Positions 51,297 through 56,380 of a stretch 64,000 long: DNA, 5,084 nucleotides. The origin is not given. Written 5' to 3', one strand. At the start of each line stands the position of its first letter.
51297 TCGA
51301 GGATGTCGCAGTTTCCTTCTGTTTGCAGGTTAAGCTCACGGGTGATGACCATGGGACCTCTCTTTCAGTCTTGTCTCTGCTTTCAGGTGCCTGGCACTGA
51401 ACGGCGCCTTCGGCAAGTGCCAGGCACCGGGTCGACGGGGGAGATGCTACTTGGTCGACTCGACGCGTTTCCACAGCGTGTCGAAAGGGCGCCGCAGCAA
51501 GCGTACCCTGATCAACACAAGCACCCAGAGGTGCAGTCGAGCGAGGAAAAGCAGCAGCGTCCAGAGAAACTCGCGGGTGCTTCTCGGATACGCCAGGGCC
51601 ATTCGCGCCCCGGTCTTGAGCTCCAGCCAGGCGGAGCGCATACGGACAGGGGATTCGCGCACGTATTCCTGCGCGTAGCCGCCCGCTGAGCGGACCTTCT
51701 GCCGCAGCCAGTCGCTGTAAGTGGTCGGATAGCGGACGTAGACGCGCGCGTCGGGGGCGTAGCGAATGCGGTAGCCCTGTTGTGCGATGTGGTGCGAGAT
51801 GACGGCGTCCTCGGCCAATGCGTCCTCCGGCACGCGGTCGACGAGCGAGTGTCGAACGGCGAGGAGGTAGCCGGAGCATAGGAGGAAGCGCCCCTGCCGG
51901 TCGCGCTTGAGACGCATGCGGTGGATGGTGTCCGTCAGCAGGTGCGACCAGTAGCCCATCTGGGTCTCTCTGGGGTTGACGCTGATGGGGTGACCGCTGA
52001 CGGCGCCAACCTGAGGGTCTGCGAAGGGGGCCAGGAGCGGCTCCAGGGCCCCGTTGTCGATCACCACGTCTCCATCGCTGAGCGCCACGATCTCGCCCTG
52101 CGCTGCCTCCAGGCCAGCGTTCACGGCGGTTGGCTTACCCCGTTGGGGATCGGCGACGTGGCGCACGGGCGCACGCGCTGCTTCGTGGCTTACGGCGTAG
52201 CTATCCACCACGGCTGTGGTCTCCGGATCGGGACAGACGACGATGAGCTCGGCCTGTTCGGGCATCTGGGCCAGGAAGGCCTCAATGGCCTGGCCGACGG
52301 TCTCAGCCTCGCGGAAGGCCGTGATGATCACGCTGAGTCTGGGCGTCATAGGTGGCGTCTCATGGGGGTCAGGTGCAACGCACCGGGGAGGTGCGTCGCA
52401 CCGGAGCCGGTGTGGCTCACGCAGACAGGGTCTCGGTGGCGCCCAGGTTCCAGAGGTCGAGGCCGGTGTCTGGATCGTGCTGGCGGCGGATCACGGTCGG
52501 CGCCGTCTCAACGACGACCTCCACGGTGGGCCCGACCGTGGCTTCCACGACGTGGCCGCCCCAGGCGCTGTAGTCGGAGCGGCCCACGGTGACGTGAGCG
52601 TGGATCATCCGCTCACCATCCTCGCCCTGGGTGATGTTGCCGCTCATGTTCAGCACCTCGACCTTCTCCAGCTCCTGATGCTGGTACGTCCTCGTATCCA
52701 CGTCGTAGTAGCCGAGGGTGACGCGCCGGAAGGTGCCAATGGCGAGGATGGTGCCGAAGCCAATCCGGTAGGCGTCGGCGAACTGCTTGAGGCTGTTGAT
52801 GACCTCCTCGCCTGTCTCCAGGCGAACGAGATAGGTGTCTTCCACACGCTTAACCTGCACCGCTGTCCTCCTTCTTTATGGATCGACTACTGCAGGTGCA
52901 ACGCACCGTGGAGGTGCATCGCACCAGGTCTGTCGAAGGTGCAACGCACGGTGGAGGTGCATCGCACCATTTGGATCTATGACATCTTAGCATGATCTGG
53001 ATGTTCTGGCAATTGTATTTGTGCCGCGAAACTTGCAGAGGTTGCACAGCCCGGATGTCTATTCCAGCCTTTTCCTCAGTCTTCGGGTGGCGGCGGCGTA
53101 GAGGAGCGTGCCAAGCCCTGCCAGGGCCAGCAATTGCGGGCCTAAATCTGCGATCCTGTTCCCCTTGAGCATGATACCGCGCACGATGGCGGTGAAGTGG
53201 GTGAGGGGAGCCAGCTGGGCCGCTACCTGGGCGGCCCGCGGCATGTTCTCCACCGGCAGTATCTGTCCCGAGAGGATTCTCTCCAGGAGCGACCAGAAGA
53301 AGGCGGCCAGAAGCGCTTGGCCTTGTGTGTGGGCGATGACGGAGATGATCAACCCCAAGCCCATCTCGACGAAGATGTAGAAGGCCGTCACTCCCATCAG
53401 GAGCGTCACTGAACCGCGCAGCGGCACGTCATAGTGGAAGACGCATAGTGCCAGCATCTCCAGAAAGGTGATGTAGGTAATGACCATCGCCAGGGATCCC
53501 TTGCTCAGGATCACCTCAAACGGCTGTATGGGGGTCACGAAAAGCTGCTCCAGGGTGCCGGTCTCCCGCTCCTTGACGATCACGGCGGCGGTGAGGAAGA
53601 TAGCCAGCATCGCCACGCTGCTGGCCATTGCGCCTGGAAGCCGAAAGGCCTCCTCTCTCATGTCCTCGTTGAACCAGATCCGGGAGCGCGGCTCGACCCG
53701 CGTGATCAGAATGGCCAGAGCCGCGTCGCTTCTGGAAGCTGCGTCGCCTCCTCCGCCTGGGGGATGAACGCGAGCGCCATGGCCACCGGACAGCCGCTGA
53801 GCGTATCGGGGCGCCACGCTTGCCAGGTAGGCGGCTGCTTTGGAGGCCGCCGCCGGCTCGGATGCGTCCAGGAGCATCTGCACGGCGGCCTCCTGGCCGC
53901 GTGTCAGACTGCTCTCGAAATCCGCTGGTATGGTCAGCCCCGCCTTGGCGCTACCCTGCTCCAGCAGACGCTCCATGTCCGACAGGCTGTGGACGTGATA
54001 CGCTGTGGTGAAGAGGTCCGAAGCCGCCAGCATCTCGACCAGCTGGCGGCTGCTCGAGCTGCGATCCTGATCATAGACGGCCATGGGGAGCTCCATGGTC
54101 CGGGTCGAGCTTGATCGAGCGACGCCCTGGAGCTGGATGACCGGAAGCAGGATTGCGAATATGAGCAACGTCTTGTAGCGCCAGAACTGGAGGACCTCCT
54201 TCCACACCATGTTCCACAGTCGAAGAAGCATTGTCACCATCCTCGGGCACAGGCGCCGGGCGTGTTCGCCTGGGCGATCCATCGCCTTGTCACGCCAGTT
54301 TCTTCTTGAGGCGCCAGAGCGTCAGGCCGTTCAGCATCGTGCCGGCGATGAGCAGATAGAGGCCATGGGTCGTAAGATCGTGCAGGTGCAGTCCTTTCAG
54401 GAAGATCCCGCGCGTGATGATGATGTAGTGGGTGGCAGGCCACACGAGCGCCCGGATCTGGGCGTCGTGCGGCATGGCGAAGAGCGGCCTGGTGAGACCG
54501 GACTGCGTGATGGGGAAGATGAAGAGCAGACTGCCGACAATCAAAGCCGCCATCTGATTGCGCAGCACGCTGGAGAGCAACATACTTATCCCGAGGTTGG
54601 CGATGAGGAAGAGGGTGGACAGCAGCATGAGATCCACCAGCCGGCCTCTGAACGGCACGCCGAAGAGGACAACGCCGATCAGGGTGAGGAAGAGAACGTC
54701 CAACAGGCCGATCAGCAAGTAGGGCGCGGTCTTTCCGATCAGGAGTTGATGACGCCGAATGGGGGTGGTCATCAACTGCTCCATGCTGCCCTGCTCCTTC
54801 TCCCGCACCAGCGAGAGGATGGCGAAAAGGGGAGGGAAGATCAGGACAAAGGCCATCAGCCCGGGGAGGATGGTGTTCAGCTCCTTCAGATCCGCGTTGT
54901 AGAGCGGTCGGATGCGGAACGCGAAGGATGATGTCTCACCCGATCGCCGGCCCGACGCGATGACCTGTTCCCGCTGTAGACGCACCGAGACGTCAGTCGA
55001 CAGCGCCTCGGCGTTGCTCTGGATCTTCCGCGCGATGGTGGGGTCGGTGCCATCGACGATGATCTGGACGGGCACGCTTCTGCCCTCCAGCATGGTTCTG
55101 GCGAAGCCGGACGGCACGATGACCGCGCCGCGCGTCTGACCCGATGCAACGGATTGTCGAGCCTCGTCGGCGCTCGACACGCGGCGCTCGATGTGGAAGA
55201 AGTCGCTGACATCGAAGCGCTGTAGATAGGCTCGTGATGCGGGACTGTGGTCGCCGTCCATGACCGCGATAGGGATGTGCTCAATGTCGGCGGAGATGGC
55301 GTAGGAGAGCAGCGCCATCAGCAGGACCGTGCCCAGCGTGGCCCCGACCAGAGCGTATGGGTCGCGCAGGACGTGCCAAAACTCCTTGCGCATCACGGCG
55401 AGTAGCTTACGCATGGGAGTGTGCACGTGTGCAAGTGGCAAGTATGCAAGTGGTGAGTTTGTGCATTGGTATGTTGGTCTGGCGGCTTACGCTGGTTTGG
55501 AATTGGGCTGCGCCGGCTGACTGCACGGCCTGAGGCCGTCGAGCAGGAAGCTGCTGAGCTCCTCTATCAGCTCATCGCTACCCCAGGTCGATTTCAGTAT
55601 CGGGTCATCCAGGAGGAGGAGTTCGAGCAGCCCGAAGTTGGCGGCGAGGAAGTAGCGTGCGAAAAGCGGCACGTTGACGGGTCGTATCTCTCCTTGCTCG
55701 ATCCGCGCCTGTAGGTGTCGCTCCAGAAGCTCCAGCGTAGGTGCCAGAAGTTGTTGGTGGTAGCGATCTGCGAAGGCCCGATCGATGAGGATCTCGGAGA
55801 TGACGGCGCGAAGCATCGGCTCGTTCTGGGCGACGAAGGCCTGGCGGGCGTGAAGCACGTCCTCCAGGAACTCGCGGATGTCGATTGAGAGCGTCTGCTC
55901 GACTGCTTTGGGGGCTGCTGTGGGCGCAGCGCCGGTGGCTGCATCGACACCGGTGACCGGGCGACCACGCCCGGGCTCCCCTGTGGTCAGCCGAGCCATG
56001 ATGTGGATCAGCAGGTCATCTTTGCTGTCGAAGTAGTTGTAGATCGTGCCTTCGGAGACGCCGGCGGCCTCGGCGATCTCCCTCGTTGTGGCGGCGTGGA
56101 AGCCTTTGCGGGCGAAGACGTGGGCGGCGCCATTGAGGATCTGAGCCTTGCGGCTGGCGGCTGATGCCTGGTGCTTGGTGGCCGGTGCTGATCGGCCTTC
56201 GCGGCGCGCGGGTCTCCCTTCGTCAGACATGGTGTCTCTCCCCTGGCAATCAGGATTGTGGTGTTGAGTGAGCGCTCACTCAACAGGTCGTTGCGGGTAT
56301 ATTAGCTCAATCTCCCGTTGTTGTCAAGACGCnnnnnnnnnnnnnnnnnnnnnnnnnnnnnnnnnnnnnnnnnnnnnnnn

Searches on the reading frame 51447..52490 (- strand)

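Call 17: search_protein_families(library=pfam, proteins=[window:51447-52490:-], max_evalue=0.001)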
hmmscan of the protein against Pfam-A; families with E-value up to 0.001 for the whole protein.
window:51447-52490:- (347 aa): 4 families
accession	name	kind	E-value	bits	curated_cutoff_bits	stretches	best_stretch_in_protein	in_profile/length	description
PF13641.12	Glyco_tranf_2_3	-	1.3e-25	91.2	27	1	50-270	1-229/230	Glycosyltransferase like family 2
PF00535.33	Glycos_transf_2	-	5.7e-19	69.1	23.3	1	53-207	1-154/168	Glycosyl transferase family 2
PF13632.12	Glyco_trans_2_3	-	2.2e-18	67.2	27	1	134-327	1-178/198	Glycosyl transferase family group 2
PF13506.12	Glyco_transf_21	-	4.9e-12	46.1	21.7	1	119-251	18-153/174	Glycosyl transferase family 21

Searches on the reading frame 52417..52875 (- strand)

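Call 17: search_protein_families(library=pfam, proteins=[window:52417-52875:-], max_evalue=0.001)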
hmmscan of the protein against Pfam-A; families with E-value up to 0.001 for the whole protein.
window:52417-52875:- (152 aa): 1 family
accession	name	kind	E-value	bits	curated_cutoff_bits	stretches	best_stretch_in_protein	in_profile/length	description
PF03479.20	PCC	-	3e-29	102.1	25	1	14-125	2-115/117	Plants and Prokaryotes Conserved (PCC) domain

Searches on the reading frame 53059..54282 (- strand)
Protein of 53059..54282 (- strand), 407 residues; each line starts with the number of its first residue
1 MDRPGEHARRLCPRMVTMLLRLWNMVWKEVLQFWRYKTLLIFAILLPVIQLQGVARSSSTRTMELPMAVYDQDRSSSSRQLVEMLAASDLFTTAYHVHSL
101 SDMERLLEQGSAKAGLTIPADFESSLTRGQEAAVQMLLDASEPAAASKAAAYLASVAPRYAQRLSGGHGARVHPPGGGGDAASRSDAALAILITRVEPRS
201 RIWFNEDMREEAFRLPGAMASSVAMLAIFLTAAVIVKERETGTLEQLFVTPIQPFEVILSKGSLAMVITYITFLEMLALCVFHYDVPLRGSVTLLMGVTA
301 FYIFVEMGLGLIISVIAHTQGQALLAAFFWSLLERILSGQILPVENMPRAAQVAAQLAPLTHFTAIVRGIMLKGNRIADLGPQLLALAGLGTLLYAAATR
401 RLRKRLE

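Call 17: search_protein_families(library=pfam, proteins=[window:53059-54282:-], max_evalue=0.001)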
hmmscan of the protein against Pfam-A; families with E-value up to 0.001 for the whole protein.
window:53059-54282:- (407 aa): 3 families
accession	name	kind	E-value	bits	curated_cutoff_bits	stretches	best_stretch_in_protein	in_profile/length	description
PF12698.13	ABC2_membrane_3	-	1.9e-36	126.3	31.6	1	40-398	12-345/347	ABC-2 family transporter protein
PF01061.29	ABC2_membrane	-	1.6e-17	64.2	26.9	1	209-372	45-211/211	ABC-2 type transporter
PF12679.13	ABC2_membrane_2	-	8.5e-17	61.8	27.2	1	23-365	1-230/283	ABC-2 family transporter protein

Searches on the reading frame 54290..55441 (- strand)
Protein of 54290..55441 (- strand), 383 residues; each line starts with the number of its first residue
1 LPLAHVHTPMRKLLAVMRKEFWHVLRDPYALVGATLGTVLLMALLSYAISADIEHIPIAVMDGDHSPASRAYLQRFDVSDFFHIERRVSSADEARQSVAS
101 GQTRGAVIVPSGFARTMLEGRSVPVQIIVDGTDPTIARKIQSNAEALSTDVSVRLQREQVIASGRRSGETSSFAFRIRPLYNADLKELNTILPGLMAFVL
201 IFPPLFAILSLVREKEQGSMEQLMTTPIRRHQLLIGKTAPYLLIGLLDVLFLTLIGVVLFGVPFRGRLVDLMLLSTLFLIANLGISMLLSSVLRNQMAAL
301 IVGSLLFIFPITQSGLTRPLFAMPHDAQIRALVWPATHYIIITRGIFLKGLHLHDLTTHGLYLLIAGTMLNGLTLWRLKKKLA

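Call 17: search_protein_families(library=pfam, proteins=[window:54290-55441:-], max_evalue=0.001)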
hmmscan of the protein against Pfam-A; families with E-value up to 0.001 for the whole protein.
window:54290-55441:- (383 aa): 5 families
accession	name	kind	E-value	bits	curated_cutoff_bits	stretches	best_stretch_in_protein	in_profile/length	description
PF12698.13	ABC2_membrane_3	-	2.9e-44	152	31.6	1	38-368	11-339/347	ABC-2 family transporter protein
PF01061.29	ABC2_membrane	-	2.1e-18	67.1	26.9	1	187-347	51-210/211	ABC-2 type transporter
PF12679.13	ABC2_membrane_2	-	9.5e-15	55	27.2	1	109-311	72-197/283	ABC-2 family transporter protein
PF12730.13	ABC2_membrane_4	-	2.7e-06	27.9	27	1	196-308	54-177/179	ABC-2 family transporter protein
PF03379.19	CcmB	-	0.00057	19.8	24.9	0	184-279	40-138/215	CcmB protein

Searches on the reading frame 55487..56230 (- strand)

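Call 17: search_protein_families(library=pfam, proteins=[window:55487-56230:-], max_evalue=0.001)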
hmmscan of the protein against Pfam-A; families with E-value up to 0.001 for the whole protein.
window:55487-56230:- (247 aa): 2 families
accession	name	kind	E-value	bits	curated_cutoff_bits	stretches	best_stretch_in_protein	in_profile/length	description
PF00440.29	TetR_N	-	8.7e-20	70.7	24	1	31-76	1-46/47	Bacterial regulatory proteins, tetR family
PF16859.10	TetR_C_11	-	9.4e-07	29.6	32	1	117-197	10-89/113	Tetracyclin repressor-like, C-terminal domain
